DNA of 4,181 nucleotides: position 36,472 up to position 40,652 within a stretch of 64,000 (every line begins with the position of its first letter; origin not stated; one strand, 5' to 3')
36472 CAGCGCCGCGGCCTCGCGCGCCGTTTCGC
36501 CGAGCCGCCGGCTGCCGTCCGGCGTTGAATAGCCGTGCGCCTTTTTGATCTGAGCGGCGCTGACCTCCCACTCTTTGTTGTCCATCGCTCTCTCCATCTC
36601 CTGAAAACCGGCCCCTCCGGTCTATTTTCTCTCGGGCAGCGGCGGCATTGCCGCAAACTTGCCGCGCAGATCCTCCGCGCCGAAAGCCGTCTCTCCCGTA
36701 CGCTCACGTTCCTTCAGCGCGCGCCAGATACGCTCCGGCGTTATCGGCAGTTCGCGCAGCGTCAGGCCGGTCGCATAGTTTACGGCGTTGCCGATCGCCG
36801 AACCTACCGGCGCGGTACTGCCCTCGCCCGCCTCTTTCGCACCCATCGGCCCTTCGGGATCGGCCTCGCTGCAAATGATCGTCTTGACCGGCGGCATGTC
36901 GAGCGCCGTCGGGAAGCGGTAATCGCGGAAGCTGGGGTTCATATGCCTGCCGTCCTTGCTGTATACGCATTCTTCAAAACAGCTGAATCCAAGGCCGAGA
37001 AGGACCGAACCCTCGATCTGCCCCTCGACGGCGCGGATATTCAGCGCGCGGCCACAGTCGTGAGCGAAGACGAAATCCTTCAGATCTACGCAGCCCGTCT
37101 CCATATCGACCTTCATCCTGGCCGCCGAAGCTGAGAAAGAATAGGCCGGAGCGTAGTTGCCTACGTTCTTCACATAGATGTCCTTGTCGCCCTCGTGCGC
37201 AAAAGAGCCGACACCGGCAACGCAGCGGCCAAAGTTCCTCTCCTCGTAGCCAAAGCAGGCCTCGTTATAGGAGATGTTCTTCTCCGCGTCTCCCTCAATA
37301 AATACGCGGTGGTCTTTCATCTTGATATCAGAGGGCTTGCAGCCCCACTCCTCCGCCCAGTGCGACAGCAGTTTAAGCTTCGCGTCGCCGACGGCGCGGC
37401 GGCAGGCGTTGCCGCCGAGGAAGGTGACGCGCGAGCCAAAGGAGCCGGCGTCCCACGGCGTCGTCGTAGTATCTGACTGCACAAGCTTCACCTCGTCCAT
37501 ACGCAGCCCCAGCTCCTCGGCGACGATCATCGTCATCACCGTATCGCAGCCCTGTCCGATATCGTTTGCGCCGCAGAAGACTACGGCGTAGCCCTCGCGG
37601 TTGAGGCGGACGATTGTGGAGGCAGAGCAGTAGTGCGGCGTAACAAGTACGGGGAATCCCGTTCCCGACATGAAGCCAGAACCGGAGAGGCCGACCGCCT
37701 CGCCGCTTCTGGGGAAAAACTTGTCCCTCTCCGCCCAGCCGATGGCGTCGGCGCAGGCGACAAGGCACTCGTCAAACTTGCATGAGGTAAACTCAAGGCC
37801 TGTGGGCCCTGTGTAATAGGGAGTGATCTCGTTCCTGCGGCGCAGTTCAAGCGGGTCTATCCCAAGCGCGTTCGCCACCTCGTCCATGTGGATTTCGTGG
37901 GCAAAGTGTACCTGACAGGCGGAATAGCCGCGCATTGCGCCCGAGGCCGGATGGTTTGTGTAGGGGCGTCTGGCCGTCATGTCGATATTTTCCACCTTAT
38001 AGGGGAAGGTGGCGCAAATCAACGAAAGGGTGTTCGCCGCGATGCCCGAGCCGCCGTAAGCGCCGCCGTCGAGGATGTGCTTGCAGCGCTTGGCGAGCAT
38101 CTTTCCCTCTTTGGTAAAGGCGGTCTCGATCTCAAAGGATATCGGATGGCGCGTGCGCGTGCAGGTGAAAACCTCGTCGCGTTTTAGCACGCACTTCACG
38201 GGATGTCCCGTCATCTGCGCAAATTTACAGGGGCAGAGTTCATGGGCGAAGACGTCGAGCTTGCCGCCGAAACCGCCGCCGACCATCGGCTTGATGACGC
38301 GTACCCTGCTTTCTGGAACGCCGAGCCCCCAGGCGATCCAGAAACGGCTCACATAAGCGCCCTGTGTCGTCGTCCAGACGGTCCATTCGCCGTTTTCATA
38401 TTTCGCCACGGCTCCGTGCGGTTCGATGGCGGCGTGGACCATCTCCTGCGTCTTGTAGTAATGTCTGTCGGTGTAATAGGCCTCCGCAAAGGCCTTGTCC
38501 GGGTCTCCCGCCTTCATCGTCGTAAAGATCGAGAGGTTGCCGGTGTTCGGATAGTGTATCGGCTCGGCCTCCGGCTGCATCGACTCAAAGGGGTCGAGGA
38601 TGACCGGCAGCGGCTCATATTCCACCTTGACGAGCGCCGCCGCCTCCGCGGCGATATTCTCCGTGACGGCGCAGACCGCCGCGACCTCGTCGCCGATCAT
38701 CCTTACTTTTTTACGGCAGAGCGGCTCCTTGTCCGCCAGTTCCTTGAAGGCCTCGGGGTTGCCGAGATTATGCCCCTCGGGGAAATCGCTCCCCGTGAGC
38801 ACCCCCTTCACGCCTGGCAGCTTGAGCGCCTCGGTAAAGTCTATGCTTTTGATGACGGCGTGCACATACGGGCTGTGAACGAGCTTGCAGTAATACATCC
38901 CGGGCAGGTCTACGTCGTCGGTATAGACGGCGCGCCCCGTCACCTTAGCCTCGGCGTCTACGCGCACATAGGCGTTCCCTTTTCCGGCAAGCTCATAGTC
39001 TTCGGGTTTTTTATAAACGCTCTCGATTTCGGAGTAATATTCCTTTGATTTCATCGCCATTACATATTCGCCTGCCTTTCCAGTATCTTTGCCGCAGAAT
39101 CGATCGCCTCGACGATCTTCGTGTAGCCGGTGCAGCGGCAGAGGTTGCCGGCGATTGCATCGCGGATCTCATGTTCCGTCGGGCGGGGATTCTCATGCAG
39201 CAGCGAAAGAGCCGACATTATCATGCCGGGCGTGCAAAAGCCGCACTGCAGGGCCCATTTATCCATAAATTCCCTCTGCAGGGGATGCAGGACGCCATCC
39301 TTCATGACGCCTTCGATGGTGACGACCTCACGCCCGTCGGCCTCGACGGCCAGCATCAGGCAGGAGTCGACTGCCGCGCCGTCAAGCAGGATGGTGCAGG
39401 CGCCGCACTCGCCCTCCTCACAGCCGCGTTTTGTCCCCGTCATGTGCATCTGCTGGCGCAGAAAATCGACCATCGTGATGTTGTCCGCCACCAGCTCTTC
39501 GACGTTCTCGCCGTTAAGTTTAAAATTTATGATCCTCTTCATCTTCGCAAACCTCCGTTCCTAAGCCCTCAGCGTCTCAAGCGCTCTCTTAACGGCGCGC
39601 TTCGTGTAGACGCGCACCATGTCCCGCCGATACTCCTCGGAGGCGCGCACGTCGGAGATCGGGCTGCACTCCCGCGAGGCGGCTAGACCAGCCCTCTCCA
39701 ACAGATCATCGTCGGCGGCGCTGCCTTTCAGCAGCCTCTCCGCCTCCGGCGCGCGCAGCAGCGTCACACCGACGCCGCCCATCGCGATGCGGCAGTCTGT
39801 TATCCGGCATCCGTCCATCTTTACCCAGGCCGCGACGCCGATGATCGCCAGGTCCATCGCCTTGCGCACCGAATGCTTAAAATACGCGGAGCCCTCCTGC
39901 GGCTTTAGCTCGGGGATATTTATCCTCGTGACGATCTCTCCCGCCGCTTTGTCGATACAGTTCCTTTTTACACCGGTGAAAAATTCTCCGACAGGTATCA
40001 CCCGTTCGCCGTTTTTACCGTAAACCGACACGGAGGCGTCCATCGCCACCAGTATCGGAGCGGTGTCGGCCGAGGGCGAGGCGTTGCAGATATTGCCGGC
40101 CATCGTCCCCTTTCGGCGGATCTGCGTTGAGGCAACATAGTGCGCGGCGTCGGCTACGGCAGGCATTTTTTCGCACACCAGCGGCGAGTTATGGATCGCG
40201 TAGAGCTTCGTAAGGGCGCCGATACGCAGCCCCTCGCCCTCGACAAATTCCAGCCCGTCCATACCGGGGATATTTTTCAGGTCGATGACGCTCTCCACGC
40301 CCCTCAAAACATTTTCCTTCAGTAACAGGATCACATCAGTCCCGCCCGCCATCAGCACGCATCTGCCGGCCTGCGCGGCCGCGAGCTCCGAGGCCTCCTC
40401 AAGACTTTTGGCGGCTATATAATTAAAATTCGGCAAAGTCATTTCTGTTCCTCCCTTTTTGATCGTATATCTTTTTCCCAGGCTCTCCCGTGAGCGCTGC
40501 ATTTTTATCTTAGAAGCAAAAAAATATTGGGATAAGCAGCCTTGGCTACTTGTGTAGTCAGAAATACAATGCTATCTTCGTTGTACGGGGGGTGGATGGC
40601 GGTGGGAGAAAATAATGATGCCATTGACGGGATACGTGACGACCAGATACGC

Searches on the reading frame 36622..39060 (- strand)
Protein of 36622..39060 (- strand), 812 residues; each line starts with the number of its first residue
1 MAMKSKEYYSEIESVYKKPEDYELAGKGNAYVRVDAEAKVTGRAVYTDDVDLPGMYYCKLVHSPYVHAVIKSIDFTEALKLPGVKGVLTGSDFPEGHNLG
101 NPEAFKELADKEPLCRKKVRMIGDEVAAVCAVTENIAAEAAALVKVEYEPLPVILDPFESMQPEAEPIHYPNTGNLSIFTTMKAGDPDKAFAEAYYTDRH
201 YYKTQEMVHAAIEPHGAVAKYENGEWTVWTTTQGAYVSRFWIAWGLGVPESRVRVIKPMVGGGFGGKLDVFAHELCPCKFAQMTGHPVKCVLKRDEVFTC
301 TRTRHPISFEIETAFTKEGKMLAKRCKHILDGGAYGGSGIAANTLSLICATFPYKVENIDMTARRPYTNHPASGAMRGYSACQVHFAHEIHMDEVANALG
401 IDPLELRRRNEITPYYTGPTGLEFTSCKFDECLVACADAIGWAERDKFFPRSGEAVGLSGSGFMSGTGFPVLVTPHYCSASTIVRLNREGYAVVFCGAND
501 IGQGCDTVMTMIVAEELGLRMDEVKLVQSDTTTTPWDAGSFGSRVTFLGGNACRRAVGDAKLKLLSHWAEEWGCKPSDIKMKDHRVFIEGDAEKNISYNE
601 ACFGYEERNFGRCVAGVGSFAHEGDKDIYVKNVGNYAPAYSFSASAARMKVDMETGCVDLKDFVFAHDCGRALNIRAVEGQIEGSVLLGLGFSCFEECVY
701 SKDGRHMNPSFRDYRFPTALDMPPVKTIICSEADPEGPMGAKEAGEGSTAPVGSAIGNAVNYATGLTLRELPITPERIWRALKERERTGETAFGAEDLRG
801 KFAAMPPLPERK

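Call 20: search_solved_structures(query=window:36622-39060:-, max_evalue=1e-20)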
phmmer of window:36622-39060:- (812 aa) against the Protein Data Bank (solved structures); distinct sequences matched with E-value up to 1e-20: 42.
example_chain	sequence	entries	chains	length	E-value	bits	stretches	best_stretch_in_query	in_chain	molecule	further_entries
1rm6_A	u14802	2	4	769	1.1e-113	384.5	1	33-786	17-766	4-hydroxybenzoyl-CoA reductase alpha subunit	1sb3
7dqx_A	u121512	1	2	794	3.5e-87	296.9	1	28-780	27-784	6-hydroxypseudooxynicotine dehydrogenase complex subunit gamma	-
8uem_A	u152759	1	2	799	2.9e-84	287.2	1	25-785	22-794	Carbon monoxide dehydrogenase (Large chain), CoxL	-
1zxi_B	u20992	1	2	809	5.8e-76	259.8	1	23-788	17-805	Carbon monoxide dehydrogenase large chain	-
1n5w_B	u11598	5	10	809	6.1e-76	259.7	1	23-788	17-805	Carbon monoxide dehydrogenase large chain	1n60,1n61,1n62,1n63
1t3q_B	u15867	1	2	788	1e-75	259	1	28-786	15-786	quinoline 2-oxidoreductase large subunit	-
1ffu_B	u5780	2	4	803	1.1e-72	249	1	21-785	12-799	CUTL, MOLYBDOPROTEIN OF CARBON MONOXIDE DEHYDROGENASE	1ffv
1sij_A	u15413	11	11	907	9.2e-63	216.1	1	13-557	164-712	Aldehyde oxidoreductase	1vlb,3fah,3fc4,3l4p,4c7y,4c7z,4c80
3hrd_A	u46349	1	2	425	8.8e-61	209.6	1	20-410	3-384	Nicotinate dehydrogenase large molybdopterin subunit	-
5y6q_C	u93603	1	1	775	8.9e-60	206.2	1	24-778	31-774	Aldehyde oxidase large subunit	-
5g5g_C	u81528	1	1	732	5.3e-54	187.1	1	24-779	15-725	PUTATIVE XANTHINE DEHYDROGENASE YAGS FAD-BINDING SUBUNIT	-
5g5h_C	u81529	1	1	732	5.6e-54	187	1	25-779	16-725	Aldehyde oxidoreductase molybdenum-binding subunit PaoC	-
4zoh_A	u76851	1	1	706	4.6e-53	184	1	32-774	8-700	Putative oxidoreductase molybdopterin-binding subunit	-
3etr_C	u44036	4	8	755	1.5e-52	182.3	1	35-556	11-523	Xanthine dehydrogenase/oxidase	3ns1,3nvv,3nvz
3nrz_C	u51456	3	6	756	1.5e-52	182.3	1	35-556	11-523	Xanthine dehydrogenase/oxidase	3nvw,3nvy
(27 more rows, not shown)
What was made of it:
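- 36622..39060 (-): Molybdopterin-binding subunit (812 aa) with a conserved extra C-terminal tail of about 26 aa. The closest solved structure is 4-hydroxybenzoyl-CoA reductase alpha, 1rm6, at 1e-113 (call 20).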

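Call 21: search_protein_families(library=ncbifam, proteins=[window:36622-39060:-], max_evalue=1e-10)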
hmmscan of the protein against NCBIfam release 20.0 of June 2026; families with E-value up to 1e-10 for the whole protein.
window:36622-39060:- (812 aa): 13 families
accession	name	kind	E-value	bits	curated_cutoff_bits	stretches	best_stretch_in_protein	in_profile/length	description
TIGR03194.1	4hydrxCoA_A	equivalog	5.8e-185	616.8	994.55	1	33-782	3-746/746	4-hydroxybenzoyl-CoA reductase subunit alpha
NF043082.1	XdhA_XDHase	equivalog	1.7e-169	565.5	780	1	28-785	2-755/758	xanthine dehydrogenase subunit XdhA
NF007426.0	PRK09970.1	equivalog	1.2e-159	532.8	916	1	28-784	7-757/761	xanthine dehydrogenase molybdenum-binding subunit XdhA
TIGR03196.1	pucD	equivalog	4.2e-128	428.8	783.65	1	33-778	9-754/763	xanthine dehydrogenase subunit D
NF041018.1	glyceraldDH_alpha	equivalog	6.7e-116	388.5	790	1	28-779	4-741/741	glyceraldehyde dehydrogenase subunit alpha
TIGR03311.1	Se_dep_XDH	equivalog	1e-102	344.7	830.45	2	20-566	154-680/848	selenium-dependent xanthine dehydrogenase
NF045668.1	pterin_aldehy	equivalog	1.8e-95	320.8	1100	1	16-783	166-905/905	molybdopterin-dependent aldehyde oxidoreductase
NF040766.1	CODH_aero_grp5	exception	7.5e-95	318.7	950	1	28-780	6-783/785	aerobic carbon-monoxide dehydrogenase large subunit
TIGR02416.1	CO_dehy_Mo_lg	equivalog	1.1e-90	304.9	991.15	1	40-781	6-770/770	aerobic carbon-monoxide dehydrogenase large subunit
NF041671.1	peri_hyde_PaoC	equivalog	3.6e-84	283.5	1180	1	28-783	19-732/735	aldehyde oxidoreductase molybdenum-binding subunit PaoC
TIGR03313.1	Se_sel_red_Mo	hypoth_equivalog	2.3e-80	270.5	1101.9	2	175-783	352-950/951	molybdopterin-dependent oxidoreductase Mo/Fe-S-binding subunit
TIGR02965.1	xanthine_xdhB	equivalog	3.7e-72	243.6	849.5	1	36-782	10-754/758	xanthine dehydrogenase molybdopterin binding subunit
TIGR02969.1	mam_aldehyde_ox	subfamily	1.9e-46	158.1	1912.3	1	33-725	582-1239/1330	aldehyde oxidase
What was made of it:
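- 36622..39060 (-): TIGR03194 scores 617 bits against a cutoff of 995 (call 21).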

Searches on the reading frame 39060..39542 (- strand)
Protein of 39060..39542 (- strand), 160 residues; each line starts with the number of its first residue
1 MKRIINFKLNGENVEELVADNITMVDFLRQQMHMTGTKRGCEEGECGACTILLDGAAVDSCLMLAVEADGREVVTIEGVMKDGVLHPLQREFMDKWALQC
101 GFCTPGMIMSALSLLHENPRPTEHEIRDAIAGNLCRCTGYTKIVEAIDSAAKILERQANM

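Call 21: search_protein_families(library=ncbifam, proteins=[window:39060-39542:-], max_evalue=1e-10)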
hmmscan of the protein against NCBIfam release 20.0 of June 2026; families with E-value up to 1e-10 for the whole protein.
window:39060-39542:- (160 aa): 11 families
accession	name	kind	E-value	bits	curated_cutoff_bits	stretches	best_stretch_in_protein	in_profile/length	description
NF041020.1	glyceraldDH_gamma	equivalog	3.8e-62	208.7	290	1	5-154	13-162/164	glyceraldehyde dehydrogenase subunit gamma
TIGR03193.1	4hydroxCoAred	equivalog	1.2e-58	197.3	257.8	1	5-151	2-148/148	4-hydroxybenzoyl-CoA reductase subunit gamma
NF043084.2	XdhC_XDHase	equivalog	4.4e-58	195.1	217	1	4-151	2-150/151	xanthine dehydrogenase subunit XdhC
TIGR03198.1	pucE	equivalog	8e-50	168.2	254.3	1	3-151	2-149/151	xanthine dehydrogenase subunit E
NF045668.1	pterin_aldehy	equivalog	9.7e-50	169.5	1100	1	7-157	5-158/905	molybdopterin-dependent aldehyde oxidoreductase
TIGR02963.1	xanthine_xdhA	equivalog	1.6e-47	162.2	467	1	5-153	1-160/468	xanthine dehydrogenase small subunit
TIGR03311.1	Se_dep_XDH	equivalog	1.9e-47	161.9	830.45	1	7-158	3-151/848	selenium-dependent xanthine dehydrogenase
NF007387.0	PRK09908.1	equivalog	1.2e-46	158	212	1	5-152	9-157/159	xanthine dehydrogenase iron sulfur-binding subunit XdhC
NF008514.0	PRK11433.1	equivalog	7.8e-44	149.8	322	1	5-117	53-165/218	aldehyde dehydrogenase iron-sulfur subunit PaoA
TIGR02969.1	mam_aldehyde_ox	subfamily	3.2e-32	111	1912.3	1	7-152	5-162/1330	aldehyde oxidase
TIGR03313.1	Se_sel_red_Mo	hypoth_equivalog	1.6e-12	46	1101.9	1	8-154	2-148/951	molybdopterin-dependent oxidoreductase Mo/Fe-S-binding subunit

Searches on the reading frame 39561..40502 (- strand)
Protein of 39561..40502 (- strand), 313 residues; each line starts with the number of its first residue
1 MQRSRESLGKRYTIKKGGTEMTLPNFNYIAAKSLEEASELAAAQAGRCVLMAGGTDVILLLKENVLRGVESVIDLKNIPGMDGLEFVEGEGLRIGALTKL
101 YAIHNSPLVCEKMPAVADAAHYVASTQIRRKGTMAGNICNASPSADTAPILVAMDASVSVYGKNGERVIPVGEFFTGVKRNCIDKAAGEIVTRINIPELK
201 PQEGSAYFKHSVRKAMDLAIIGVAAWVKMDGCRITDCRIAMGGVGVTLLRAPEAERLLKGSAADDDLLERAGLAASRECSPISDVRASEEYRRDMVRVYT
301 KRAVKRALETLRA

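Call 21: search_protein_families(library=ncbifam, proteins=[window:39561-40502:-], max_evalue=1e-10)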
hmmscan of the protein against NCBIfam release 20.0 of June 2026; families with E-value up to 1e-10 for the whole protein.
window:39561-40502:- (313 aa): 8 families
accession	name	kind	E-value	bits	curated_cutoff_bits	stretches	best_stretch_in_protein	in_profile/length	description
NF043083.1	XdhB_XDHase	equivalog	2.6e-66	223.7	310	1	27-310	6-286/289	xanthine dehydrogenase subunit XdhB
NF007427.0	PRK09971.1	equivalog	7.7e-65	219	287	1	28-310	7-286/292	xanthine dehydrogenase FAD-binding subunit XdhB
NF041019.1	glyceraldDH_beta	equivalog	2.6e-62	210.6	350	1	22-306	2-279/280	glyceraldehyde dehydrogenase subunit beta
TIGR02963.1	xanthine_xdhA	equivalog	2e-49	168.5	467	1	26-299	193-460/468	xanthine dehydrogenase small subunit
TIGR03195.1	4hydrxCoA_B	equivalog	7.8e-39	133.7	404.55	2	139-306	153-318/321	4-hydroxybenzoyl-CoA reductase subunit beta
TIGR03199.1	pucC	equivalog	1.4e-27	96.6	306.05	1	32-295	2-257/264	xanthine dehydrogenase subunit C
TIGR03312.1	Se_sel_red_FAD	hypoth_equivalog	5.1e-13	48.8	241.5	1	28-296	4-239/257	molybdopterin-dependent oxidoreductase FAD-binding subunit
TIGR02969.1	mam_aldehyde_ox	subfamily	9.5e-12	43.2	1912.3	1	121-272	338-490/1330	aldehyde oxidase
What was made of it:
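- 39561..40502 (-): FAD-binding subunit of the xanthine-dehydrogenase-family enzyme. The real start is probably 40442, giving 293 aa. It stays below every NCBIfam cutoff (call 21).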
